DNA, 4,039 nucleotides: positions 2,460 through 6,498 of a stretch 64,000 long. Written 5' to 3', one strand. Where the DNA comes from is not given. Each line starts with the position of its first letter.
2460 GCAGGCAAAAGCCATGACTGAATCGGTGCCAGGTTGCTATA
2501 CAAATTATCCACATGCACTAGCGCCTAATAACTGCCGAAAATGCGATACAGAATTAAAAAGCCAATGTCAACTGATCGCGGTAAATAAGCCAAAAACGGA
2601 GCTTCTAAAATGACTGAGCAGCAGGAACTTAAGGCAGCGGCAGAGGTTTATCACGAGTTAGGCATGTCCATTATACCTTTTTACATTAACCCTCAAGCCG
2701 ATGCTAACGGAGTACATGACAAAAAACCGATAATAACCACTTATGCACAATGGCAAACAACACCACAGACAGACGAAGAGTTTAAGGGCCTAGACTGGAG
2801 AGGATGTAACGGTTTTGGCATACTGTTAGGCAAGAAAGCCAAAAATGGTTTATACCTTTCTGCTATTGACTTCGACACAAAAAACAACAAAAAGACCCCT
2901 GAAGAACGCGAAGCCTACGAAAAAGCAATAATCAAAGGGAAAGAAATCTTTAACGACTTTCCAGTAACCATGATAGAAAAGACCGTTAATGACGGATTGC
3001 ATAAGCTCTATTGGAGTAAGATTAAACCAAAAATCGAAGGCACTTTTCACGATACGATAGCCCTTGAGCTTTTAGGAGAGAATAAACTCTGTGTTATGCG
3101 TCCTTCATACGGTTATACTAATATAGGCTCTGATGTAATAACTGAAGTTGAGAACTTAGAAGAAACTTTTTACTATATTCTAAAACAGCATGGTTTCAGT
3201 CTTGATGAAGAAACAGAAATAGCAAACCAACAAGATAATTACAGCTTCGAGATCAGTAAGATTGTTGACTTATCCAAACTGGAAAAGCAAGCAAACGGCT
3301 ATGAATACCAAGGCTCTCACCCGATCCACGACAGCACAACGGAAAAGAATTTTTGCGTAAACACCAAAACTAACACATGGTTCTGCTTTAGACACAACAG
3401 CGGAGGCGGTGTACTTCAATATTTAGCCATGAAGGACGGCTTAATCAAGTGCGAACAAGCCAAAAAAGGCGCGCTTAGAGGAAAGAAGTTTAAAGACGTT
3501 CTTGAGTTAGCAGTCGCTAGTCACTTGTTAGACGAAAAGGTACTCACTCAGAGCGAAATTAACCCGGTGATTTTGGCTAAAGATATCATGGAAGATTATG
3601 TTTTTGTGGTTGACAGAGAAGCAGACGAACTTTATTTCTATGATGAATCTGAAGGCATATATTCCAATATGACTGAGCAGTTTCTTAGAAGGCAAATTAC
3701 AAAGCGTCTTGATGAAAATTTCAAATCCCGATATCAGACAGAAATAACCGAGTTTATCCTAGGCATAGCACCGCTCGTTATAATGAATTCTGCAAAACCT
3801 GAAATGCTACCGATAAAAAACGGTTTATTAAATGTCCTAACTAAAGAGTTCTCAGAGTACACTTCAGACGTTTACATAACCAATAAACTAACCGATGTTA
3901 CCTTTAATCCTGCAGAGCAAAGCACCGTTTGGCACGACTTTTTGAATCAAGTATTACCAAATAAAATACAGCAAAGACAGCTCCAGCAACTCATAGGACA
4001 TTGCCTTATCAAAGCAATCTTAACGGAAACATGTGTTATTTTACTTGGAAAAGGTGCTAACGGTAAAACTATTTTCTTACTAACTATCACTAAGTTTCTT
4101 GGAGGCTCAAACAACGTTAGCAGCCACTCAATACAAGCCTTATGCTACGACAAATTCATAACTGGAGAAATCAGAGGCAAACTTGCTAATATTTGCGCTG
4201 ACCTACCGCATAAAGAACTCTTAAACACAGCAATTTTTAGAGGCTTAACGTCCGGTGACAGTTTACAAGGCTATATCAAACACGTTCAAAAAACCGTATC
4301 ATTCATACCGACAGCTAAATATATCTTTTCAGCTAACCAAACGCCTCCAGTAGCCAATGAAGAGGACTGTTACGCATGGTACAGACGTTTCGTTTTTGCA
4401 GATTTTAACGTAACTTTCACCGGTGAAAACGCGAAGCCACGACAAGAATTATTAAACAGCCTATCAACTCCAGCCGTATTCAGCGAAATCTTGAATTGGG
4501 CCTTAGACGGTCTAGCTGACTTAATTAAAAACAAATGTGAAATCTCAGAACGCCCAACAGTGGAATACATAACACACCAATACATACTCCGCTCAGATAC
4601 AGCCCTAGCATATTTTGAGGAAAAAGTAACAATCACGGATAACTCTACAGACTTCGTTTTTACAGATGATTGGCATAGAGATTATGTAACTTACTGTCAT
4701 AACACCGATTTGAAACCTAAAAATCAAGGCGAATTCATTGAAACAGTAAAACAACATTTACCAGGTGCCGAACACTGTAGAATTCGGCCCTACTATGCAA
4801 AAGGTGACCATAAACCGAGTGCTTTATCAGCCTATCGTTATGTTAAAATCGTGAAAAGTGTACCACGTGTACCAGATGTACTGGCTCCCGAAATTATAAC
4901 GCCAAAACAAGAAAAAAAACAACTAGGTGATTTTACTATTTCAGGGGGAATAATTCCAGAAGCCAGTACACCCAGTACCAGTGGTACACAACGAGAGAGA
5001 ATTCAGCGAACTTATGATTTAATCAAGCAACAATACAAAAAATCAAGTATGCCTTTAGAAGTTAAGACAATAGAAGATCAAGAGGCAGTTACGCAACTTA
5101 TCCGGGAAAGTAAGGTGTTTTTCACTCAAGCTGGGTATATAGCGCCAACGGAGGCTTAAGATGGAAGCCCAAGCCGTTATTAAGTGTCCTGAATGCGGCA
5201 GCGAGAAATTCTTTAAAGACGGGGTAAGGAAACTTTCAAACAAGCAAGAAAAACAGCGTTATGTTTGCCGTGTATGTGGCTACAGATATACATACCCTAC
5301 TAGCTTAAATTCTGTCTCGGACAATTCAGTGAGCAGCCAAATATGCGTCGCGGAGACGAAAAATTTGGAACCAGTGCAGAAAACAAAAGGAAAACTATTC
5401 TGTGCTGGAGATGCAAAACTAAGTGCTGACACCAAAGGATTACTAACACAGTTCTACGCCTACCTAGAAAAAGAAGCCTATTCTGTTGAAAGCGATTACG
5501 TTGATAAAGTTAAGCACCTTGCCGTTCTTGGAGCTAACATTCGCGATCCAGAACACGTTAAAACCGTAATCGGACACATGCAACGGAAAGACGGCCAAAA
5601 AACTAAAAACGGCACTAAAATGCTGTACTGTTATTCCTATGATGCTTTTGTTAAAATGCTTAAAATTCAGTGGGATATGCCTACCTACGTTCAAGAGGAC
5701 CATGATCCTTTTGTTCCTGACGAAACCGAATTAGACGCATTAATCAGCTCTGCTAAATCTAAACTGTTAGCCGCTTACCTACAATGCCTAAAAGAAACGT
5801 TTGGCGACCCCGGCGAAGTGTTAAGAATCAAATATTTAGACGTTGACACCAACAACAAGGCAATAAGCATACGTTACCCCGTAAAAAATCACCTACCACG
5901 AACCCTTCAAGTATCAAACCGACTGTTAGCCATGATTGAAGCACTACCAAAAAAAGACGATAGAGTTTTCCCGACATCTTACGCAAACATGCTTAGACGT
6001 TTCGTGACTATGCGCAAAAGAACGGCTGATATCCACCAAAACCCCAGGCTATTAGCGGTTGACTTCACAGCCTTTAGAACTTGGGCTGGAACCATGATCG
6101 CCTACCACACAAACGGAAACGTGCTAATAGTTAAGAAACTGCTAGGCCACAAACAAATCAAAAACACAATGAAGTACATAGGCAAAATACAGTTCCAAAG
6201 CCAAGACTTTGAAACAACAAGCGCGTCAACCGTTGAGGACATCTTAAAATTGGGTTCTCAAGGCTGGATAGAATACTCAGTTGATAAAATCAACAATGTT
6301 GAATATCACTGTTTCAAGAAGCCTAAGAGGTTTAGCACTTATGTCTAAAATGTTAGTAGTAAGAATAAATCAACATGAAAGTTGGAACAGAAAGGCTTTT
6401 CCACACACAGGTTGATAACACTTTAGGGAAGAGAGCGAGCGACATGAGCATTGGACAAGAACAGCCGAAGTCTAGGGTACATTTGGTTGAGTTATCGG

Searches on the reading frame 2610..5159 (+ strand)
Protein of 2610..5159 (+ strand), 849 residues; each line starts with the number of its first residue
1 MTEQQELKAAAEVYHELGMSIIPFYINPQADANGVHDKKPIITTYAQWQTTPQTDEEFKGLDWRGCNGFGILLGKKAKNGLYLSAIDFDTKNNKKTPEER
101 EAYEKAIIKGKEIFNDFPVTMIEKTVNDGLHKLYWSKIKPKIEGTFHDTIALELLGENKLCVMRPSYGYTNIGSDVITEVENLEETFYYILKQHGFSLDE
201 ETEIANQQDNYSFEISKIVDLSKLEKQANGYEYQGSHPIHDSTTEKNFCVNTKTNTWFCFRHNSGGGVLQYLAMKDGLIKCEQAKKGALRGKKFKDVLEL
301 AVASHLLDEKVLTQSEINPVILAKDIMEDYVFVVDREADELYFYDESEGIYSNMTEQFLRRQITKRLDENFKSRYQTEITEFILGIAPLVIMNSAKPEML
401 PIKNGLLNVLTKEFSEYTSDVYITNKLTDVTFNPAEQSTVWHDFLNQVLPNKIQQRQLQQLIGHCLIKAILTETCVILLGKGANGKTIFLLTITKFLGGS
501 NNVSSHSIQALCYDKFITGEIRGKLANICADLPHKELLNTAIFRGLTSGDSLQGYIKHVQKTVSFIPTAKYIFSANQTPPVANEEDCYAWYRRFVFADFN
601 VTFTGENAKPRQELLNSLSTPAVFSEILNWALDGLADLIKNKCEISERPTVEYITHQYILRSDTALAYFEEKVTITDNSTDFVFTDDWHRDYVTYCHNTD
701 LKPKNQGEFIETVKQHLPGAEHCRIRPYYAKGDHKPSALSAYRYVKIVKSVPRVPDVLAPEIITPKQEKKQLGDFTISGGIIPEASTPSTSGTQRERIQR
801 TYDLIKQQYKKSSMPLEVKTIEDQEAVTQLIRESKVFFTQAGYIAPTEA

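Call 66: search_protein_families(library=pfam, proteins=[window:2610-5159:+], max_evalue=0.001)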
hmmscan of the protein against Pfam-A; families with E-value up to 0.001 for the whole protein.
window:2610-5159:+ (849 aa): 3 families
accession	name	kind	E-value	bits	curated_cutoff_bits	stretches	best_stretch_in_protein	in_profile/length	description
PF19263.5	DUF5906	-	1.6e-10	42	27.6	1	478-593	1-114/114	Family of unknown function (DUF5906)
PF08706.16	D5_N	-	2.4e-05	25.1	22.4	1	381-449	73-144/145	D5 N terminal like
PF01807.25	Zn_ribbon_DnaG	-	0.0002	21.6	24.9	1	212-277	12-75/98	CHC2 zinc finger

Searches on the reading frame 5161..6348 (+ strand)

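Call 66: search_protein_families(library=pfam, proteins=[window:5161-6348:+], max_evalue=0.001)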
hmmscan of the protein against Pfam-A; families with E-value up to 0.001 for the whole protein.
window:5161-6348:+ (395 aa): 2 families
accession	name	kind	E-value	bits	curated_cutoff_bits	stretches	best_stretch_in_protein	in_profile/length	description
PF00589.27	Phage_integrase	-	6.6e-07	29.7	27.1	1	195-340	12-166/172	Phage integrase family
PF25208.1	DUF7838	-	0.00063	20.1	28.5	0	4-43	4-43/55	Domain of unknown function (DUF7838)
